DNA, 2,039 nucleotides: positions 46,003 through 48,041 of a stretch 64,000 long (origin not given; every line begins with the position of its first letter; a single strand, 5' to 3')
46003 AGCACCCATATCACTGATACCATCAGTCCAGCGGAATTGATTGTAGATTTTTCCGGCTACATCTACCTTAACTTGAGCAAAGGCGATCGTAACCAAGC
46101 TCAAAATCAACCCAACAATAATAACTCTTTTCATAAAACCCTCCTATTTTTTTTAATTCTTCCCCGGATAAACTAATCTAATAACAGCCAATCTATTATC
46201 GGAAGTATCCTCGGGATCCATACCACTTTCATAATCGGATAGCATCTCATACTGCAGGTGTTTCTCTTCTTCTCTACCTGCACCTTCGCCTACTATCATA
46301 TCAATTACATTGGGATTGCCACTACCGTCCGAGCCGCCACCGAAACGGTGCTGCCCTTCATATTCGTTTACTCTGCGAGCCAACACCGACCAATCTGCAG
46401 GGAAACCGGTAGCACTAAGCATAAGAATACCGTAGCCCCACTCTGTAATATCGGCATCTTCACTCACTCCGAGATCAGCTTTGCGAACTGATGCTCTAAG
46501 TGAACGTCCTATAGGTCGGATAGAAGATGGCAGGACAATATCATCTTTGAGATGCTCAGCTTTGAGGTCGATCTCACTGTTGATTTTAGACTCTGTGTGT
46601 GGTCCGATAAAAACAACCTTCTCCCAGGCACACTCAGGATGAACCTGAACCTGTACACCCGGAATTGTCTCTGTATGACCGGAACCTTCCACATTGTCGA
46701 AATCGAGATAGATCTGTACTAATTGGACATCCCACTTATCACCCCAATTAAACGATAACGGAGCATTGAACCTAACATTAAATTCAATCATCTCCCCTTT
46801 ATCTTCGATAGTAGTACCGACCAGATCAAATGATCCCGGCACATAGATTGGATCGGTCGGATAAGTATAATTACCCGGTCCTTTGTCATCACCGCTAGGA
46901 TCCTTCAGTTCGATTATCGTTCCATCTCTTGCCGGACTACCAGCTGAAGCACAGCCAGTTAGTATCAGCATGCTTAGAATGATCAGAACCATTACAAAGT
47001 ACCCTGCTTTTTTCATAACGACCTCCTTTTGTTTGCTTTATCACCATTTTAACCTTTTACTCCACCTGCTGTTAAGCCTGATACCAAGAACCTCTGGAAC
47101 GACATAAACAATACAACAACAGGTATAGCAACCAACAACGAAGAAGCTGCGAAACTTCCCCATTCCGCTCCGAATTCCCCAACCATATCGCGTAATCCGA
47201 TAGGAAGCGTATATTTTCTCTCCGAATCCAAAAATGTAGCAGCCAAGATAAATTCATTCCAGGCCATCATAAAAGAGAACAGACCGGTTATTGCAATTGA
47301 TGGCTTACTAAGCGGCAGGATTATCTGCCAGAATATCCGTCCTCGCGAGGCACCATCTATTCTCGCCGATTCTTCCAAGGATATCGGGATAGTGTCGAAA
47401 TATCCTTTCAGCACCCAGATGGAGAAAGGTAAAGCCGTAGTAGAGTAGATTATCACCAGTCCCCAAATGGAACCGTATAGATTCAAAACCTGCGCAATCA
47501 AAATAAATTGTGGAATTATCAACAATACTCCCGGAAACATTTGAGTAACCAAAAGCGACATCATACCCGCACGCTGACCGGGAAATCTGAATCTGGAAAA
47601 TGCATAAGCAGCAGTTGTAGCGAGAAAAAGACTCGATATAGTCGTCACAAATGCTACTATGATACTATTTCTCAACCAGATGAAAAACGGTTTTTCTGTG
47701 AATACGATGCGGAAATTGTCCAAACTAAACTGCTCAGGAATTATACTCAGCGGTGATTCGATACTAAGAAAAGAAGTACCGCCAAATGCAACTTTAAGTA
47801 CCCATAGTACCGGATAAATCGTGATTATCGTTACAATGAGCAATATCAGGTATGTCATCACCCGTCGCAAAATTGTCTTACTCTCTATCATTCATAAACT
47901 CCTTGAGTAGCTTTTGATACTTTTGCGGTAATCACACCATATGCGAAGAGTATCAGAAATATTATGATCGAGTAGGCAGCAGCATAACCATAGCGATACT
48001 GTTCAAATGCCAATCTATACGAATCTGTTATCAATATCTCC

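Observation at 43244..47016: Outer-membrane module (beta-barrel flanked by two paralogous glucodextranase-C-like proteins) embedded inside a maltodextrin ABC operon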

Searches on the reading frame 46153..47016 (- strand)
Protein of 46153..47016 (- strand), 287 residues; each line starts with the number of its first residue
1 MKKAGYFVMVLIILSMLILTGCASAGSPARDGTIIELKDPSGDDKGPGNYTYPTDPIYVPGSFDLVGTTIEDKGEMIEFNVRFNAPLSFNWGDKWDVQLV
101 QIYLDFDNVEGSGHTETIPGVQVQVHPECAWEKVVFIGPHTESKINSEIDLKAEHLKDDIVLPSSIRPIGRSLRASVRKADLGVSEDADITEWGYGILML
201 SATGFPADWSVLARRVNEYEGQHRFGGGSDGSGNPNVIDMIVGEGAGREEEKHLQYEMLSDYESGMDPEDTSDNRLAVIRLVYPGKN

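Call 3: search_protein_families(library=pfam, proteins=[window:46153-47016:-], max_evalue=0.1)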
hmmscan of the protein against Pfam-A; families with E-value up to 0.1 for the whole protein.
window:46153-47016:- (287 aa): 1 family
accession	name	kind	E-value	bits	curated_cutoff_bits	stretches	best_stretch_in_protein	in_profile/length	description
PF09985.14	Glucodextran_C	-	3e-45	154.9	22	1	34-264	1-218/228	C-terminal binding-module, SLH-like, of glucodextranase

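Call 4: search_protein_families(library=ncbifam, proteins=[window:46153-47016:-], max_evalue=0.1)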
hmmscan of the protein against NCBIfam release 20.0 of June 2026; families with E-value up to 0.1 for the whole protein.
window:46153-47016:- (287 aa): 0 families

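Call 6: search_solved_structures(query=window:46153-47016:-, max_evalue=1, show_alignments=1)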
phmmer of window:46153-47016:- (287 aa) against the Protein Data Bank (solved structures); distinct sequences matched with E-value up to 1: 2.
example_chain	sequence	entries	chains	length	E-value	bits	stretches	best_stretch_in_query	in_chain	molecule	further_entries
1ug9_A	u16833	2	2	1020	3e-14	55.9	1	34-136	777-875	glucodextranase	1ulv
8ywp_H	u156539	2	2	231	0.96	11.6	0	119-202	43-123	Heavy chain of the Fab fragment of anti-IL-6 antibody I9H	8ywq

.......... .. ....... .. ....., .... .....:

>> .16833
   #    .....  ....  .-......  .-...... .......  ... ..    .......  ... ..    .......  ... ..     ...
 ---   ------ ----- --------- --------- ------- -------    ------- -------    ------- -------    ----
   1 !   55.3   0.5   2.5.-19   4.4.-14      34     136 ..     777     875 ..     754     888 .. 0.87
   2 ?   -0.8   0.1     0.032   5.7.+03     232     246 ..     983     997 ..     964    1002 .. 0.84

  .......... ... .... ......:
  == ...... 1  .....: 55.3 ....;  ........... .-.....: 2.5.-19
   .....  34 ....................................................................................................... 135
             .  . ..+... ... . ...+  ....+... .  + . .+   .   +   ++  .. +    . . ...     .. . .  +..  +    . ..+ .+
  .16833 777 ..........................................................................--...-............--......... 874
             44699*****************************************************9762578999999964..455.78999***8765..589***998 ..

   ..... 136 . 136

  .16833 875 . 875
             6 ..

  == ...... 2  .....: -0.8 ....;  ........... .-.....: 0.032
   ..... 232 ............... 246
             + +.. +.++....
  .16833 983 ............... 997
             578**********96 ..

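Call 23: find_homologous_proteins(query=window:46153-47016:-)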
Query window:46153-47016:- (287 aa): 1732 proteins with E <= 0.001 among 2939 candidates; the best 120 are listed.
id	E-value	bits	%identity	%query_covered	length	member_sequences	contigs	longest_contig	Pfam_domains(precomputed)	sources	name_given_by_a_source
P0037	3.9e-193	658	100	100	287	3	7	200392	PF09985.15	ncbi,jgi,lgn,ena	jgi:carbohydrate-binding DOMON domain-containing protein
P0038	9.7e-124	430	67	97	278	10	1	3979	PF09985.15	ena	-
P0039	2.0e-123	429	71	89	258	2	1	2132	PF09985.15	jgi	jgi:hypothetical protein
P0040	2.9e-123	429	66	99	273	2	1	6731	PF09985.15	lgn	-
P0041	1.2e-121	423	65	97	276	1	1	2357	PF09985.15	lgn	-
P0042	1.2e-121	423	68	88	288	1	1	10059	PF09985.15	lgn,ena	-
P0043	3.1e-121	422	66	97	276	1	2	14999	PF09985.15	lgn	-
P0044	4.3e-121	421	64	97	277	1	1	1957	PF09985.15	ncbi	-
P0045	1.1e-120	420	66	96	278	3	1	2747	PF09985.15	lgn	-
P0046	3.8e-120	418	65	97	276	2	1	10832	PF09985.15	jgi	jgi:carbohydrate-binding DOMON domain-containing protein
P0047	4.2e-120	418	70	89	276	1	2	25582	PF09985.15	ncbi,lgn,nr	ncbi:MAG: hypothetical protein K9N09_09830 [Candidatus Cloacimonetes bacterium]|nr:hypothetical prot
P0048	3.8e-119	415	70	88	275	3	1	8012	PF09985.15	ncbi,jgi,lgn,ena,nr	ncbi:MAG TPA: glucodextranase DOMON-like domain-containing protein [Candidatus Cloacimonadota bacter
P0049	2.5e-118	412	65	97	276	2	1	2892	PF09985.15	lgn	-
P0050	6.2e-118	411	64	98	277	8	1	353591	PF09985.15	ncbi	-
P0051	7.7e-118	411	70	87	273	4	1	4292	PF09985.15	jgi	jgi:Domain of unknown function (DUF2223).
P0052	1.4e-117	410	64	97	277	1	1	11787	PF09985.15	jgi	jgi:carbohydrate-binding DOMON domain-containing protein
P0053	4.0e-117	408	70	88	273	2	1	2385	PF09985.15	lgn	-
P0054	7.8e-117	407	66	94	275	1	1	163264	PF09985.15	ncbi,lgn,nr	ncbi:MAG: hypothetical protein K9N07_04130 [Candidatus Cloacimonetes bacterium]|nr:hypothetical prot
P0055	2.2e-116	406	64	96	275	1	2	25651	PF09985.15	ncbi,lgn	-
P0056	3.3e-116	405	64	97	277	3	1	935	PF09985.15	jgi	jgi:carbohydrate-binding DOMON domain-containing protein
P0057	3.6e-116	405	64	97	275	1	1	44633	PF09985.15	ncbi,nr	ncbi:MAG: glucodextranase DOMON-like domain-containing protein [Candidatus Cloacimonadales bacterium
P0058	4.0e-116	405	63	99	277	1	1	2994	PF09985.15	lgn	-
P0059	1.9e-115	403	64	97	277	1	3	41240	PF09985.15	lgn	-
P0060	2.4e-115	403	69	89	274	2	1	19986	PF09985.15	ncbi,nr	ncbi:MAG: hypothetical protein H8E11_05260 [Candidatus Cloacimonetes bacterium]|nr:hypothetical prot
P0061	2.5e-115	403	63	97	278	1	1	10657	PF09985.15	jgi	-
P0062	2.0e-114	400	59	100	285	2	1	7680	PF09985.15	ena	-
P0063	7.5e-110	385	60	97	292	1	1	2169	PF09985.15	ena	-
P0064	2.6e-109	383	60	100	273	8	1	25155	PF09985.15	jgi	-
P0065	7.5e-107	375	60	96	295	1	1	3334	PF09985.15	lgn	-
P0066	4.4e-69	251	66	59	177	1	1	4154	PF09985.15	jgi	-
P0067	3.9e-68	248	46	97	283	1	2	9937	PF09985.15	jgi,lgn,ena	-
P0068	4.3e-68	247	45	94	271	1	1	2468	PF09985.15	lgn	-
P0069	1.3e-67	246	44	98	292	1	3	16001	PF09985.15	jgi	jgi:carbohydrate-binding DOMON domain-containing protein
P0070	1.5e-66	242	44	87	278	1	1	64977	PF09985.15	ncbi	-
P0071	6.3e-66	240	45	92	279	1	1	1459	PF09985.15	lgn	-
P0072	7.0e-66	240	43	94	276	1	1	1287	PF09985.15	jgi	jgi:carbohydrate-binding DOMON domain-containing protein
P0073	8.1e-66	240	46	91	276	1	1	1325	PF09985.15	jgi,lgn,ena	-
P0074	1.0e-65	240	46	86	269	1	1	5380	PF09985.15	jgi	jgi:carbohydrate-binding DOMON domain-containing protein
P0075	1.1e-65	240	43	95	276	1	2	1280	PF09985.15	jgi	jgi:carbohydrate-binding DOMON domain-containing protein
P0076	1.7e-65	239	44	97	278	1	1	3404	PF09985.15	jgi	jgi:hypothetical protein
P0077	2.4e-65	238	45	86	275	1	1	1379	PF09985.15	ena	-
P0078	2.6e-65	238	43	95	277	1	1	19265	PF09985.15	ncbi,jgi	-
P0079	3.0e-65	238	45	87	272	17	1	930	PF09985.15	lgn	-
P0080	3.2e-65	238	43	94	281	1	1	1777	PF09985.15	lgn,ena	-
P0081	3.7e-65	238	42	95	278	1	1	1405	PF09985.15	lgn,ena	-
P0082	4.2e-65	238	46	89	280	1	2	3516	PF09985.15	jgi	jgi:hypothetical protein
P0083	5.0e-65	237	42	98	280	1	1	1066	PF09985.15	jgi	jgi:hypothetical protein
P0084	5.8e-65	237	45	94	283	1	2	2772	PF09985.15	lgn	-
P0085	1.4e-64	236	66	54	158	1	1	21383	PF09985.15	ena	-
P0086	1.5e-64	236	45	85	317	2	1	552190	PF09985.15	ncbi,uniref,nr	ncbi:glucodextranase DOMON-like domain-containing protein [Corallococcus silvisoli]|uniref:glucodext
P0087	1.5e-64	236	45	85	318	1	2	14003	PF09985.15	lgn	-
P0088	1.5e-64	236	47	86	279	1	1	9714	PF09985.15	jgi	jgi:carbohydrate-binding DOMON domain-containing protein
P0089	1.6e-64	236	42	96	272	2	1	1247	PF09985.15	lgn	-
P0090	1.9e-64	236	43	86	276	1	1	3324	PF09985.15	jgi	jgi:carbohydrate-binding DOMON domain-containing protein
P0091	2.1e-64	235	44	86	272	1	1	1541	PF09985.15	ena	-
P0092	2.5e-64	235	45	91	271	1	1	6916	PF09985.15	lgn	-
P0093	2.5e-64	235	44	90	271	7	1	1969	PF09985.15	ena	-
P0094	2.5e-64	235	47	85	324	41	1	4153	PF09985.15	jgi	jgi:hypothetical protein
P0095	3.0e-64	235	46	85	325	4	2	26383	PF09985.15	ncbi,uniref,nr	ncbi:glucodextranase DOMON-like domain-containing protein [Corallococcus carmarthensis]|uniref:Gluco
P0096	3.1e-64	235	43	96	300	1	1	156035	PF09985.15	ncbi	-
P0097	3.3e-64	235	46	88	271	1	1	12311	PF09985.15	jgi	jgi:carbohydrate-binding DOMON domain-containing protein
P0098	3.4e-64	235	46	86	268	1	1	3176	PF09985.15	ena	-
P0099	4.1e-64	234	42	97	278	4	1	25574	PF09985.15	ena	-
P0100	4.8e-64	234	43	94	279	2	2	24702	PF09985.15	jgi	jgi:carbohydrate-binding DOMON domain-containing protein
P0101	6.0e-64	234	45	89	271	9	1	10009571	PF09985.15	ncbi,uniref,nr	ncbi:glucodextranase DOMON-like domain-containing protein [Stigmatella sp. ncwal1]|uniref:Glucodextr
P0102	6.2e-64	234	44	86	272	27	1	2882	PF09985.15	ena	-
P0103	6.4e-64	234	46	86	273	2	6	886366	PF09985.15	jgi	jgi:carbohydrate-binding DOMON domain-containing protein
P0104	6.5e-64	234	45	95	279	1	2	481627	PF09985.15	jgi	jgi:hypothetical protein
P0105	6.6e-64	234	44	99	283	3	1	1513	PF09985.15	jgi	jgi:carbohydrate-binding DOMON domain-containing protein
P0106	6.8e-64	234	45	87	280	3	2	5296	PF09985.15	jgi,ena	-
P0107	6.9e-64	234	44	86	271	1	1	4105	PF09985.15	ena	-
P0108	7.9e-64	234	45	99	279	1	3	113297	PF09985.15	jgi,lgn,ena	-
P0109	8.7e-64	233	40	97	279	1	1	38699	PF09985.15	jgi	jgi:carbohydrate-binding DOMON domain-containing protein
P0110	1.1e-63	233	43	87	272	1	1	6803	PF09985.15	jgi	jgi:carbohydrate-binding DOMON domain-containing protein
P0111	1.3e-63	233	42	95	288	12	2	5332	PF09985.15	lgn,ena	-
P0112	1.4e-63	233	44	96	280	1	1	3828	PF09985.15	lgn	-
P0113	1.4e-63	233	44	86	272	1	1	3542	PF09985.15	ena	-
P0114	1.5e-63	233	43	87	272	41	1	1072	PF09985.15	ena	-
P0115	1.5e-63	233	45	86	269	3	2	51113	PF09985.15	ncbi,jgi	jgi:carbohydrate-binding DOMON domain-containing protein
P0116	1.9e-63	232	41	96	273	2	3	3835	PF09985.15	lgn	-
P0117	2.0e-63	232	42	95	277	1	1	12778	PF09985.15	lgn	-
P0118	2.5e-63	232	43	86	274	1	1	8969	PF09985.15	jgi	jgi:carbohydrate-binding DOMON domain-containing protein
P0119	2.6e-63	232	43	93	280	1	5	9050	PF09985.15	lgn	-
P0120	2.8e-63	232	45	94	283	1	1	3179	PF09985.15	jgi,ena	-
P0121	2.9e-63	232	44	90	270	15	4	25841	PF09985.15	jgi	-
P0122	3.3e-63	231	44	95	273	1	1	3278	PF09985.15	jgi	jgi:carbohydrate-binding DOMON domain-containing protein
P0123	3.3e-63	231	46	86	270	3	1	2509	PF09985.15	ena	-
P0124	3.5e-63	231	44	86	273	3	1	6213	PF09985.15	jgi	jgi:hypothetical protein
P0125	3.9e-63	231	45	85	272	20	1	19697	PF09985.15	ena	-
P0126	4.1e-63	231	43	96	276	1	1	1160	PF09985.15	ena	-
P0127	4.5e-63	231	46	89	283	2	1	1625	PF09985.15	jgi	jgi:hypothetical protein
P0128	4.8e-63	231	43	93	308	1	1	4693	PF09985.15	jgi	jgi:hypothetical protein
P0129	5.3e-63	231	44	89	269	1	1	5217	PF09985.15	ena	-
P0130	5.7e-63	231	44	86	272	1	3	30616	PF09985.15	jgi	jgi:carbohydrate-binding DOMON domain-containing protein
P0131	5.7e-63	231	42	94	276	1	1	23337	PF09985.15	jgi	jgi:carbohydrate-binding DOMON domain-containing protein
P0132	6.1e-63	231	43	86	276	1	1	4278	PF09985.15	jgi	jgi:carbohydrate-binding DOMON domain-containing protein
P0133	6.1e-63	231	43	91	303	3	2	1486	PF09985.15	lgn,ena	-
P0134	6.3e-63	231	44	86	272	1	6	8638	PF09985.15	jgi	jgi:carbohydrate-binding DOMON domain-containing protein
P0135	6.7e-63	230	45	96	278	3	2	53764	PF09985.15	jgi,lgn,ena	jgi:hypothetical protein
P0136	7.3e-63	230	44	86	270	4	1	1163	PF09985.15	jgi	jgi:carbohydrate-binding DOMON domain-containing protein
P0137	7.5e-63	230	44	89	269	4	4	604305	PF09985.15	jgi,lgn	jgi:carbohydrate-binding DOMON domain-containing protein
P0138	7.5e-63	230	43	86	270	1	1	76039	PF09985.15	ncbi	ncbi:MAG: glucodextranase DOMON-like domain-containing protein [Pseudomonadota bacterium]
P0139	8.6e-63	230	43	92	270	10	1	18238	PF09985.15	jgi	-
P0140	8.6e-63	230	42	95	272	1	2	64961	PF09985.15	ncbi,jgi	jgi:carbohydrate-binding DOMON domain-containing protein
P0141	9.3e-63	230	43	93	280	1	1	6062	PF09985.15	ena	-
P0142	1.1e-62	230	43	90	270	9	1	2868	PF09985.15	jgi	jgi:carbohydrate-binding DOMON domain-containing protein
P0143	1.2e-62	230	43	95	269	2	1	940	PF09985.15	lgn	-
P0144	1.2e-62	230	43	96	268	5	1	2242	PF09985.15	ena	-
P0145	1.2e-62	230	43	95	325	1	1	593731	PF09985.15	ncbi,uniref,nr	ncbi:hypothetical protein OV208_35855 [Corallococcus sp. bb12-1]|uniref:glucodextranase DOMON-like d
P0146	1.2e-62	230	43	88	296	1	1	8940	PF09985.15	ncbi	-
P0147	1.5e-62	229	42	95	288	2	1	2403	PF09985.15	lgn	-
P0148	1.5e-62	229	45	86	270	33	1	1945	PF09985.15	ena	-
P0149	1.7e-62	229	42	94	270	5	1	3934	PF09985.15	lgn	-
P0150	1.7e-62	229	45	85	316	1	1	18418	PF09985.15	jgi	jgi:carbohydrate-binding DOMON domain-containing protein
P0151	1.9e-62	229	44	86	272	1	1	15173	PF09985.15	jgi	jgi:carbohydrate-binding DOMON domain-containing protein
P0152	2.0e-62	229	44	86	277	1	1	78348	PF09985.15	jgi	jgi:C-terminal binding-module, SLH-like, of glucodextranase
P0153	2.1e-62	229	45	89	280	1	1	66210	PF09985.15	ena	-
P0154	2.1e-62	229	46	86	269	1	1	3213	PF09985.15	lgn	-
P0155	2.2e-62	229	40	97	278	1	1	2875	PF09985.15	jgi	jgi:carbohydrate-binding DOMON domain-containing protein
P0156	2.2e-62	229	41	98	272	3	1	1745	PF09985.15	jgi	-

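Call 24: find_encoding_contigs(protein=P0101, flank=10000, max_places=1)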
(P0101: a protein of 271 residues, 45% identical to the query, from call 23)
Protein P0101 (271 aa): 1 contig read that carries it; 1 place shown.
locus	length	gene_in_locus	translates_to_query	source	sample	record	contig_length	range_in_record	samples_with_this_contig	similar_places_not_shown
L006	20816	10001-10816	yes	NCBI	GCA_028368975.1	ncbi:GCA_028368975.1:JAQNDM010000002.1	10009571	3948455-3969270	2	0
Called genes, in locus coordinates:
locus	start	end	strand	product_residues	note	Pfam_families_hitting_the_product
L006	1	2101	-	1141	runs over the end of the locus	PF22058:X25_BaPul_like, PF17967:Pullulanase_N2, PF02922:CBM_48, PF00128:Alpha-amylase (faint), PF11852:Pullul_strch_C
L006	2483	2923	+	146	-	-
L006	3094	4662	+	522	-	PF00128:Alpha-amylase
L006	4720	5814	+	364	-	PF00005:ABC_tran, PF02463:SMC_N (faint), PF17912:OB_MalK, PF08402:TOBE_2 (weak)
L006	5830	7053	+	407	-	PF01547:SBP_bac_1, PF13416:SBP_bac_8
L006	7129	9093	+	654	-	PF00528:BPD_transp_1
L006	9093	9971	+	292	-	PF00528:BPD_transp_1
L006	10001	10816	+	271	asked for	PF09985:Glucodextran_C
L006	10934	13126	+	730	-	-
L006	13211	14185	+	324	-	PF09985:Glucodextran_C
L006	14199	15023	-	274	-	PF04231:Endonuclease_1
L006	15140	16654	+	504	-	PF07210:DUF1416 (faint), PF10670:DUF4198 (faint), PF13620:CarboxypepD_reg (weak), PF13715:CarbopepD_reg_2 (faint), PF17802:SpaA (faint), PF20598:DUF6795 (faint), PF09430:EMC7_beta-sandw (faint), PF13620:CarboxypepD_reg, +4 more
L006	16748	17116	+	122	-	-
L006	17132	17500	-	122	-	-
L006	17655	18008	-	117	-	-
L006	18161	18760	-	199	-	PF01427:Peptidase_M15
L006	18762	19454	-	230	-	PF06508:QueC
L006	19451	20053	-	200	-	-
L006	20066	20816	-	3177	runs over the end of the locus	PF00515:TPR_1 (faint), PF13181:TPR_8 (faint), PF13414:TPR_11 (faint), PF25064:ARM_TT21_5th (faint), PF13431:TPR_17 (faint)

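Call 25: find_encoding_contigs(protein=P0138, flank=10000, max_places=1)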
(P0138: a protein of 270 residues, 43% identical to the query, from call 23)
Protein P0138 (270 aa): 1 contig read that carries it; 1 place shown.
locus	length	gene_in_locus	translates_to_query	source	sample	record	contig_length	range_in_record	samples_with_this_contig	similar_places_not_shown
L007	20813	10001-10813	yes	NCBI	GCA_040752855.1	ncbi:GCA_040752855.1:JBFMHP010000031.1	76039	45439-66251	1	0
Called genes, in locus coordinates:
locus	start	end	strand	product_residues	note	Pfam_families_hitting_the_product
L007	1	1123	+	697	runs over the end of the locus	PF01138:RNase_PH, PF03725:RNase_PH_C, PF03726:PNPase, PF01138:RNase_PH, PF00013:KH_1, PF00575:S1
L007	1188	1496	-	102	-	-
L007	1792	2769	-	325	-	PF05708:Peptidase_C92 (weak)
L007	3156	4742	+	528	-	PF00128:Alpha-amylase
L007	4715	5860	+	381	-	PF00005:ABC_tran, PF13304:AAA_21 (faint), PF17912:OB_MalK, PF08402:TOBE_2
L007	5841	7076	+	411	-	PF01547:SBP_bac_1, PF13416:SBP_bac_8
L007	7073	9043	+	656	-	PF00528:BPD_transp_1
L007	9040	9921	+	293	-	PF00528:BPD_transp_1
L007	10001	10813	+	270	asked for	PF09985:Glucodextran_C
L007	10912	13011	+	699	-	-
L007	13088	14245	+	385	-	PF09985:Glucodextran_C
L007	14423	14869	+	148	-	PF06146:PsiE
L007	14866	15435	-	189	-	PF09335:VTT_dom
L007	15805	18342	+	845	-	PF00690:Cation_ATPase_N, PF00122:E1-E2_ATPase, PF00702:Hydrolase, PF13246:Cation_ATPase, PF00689:Cation_ATPase_C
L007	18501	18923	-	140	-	-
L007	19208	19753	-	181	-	PF05951:Peptidase_M15_2, PF08291:Peptidase_M15_3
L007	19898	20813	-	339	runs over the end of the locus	PF01476:LysM, PF03734:YkuD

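Call 69: search_protein_families(library=pfam, proteins=[L006:10934-13126:+, L007:10912-13011:+], max_evalue=1)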
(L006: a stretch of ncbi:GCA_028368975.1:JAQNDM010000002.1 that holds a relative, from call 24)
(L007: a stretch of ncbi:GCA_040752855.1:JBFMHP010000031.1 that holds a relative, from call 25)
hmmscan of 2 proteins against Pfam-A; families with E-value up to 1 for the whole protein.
L006:10934-13126:+ (730 aa): 0 families

L007:10912-13011:+ (699 aa): 0 families

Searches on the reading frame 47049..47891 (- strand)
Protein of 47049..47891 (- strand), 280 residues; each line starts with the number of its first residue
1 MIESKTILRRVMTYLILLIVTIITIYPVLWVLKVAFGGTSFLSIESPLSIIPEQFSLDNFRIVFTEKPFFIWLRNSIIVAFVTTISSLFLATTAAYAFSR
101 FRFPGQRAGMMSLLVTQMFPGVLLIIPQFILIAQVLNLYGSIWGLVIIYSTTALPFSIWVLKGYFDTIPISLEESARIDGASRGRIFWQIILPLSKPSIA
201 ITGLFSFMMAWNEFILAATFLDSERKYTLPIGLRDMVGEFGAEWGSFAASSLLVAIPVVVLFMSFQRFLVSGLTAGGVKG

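Call 3: search_protein_families(library=pfam, proteins=[window:47049-47891:-], max_evalue=0.1)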
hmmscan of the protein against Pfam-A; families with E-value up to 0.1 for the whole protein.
window:47049-47891:- (280 aa): 1 family
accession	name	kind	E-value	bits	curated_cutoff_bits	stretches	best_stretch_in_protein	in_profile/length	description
PF00528.27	BPD_transp_1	-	3e-18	66.6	26.4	1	89-271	3-180/184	Binding-protein-dependent transport system inner membrane component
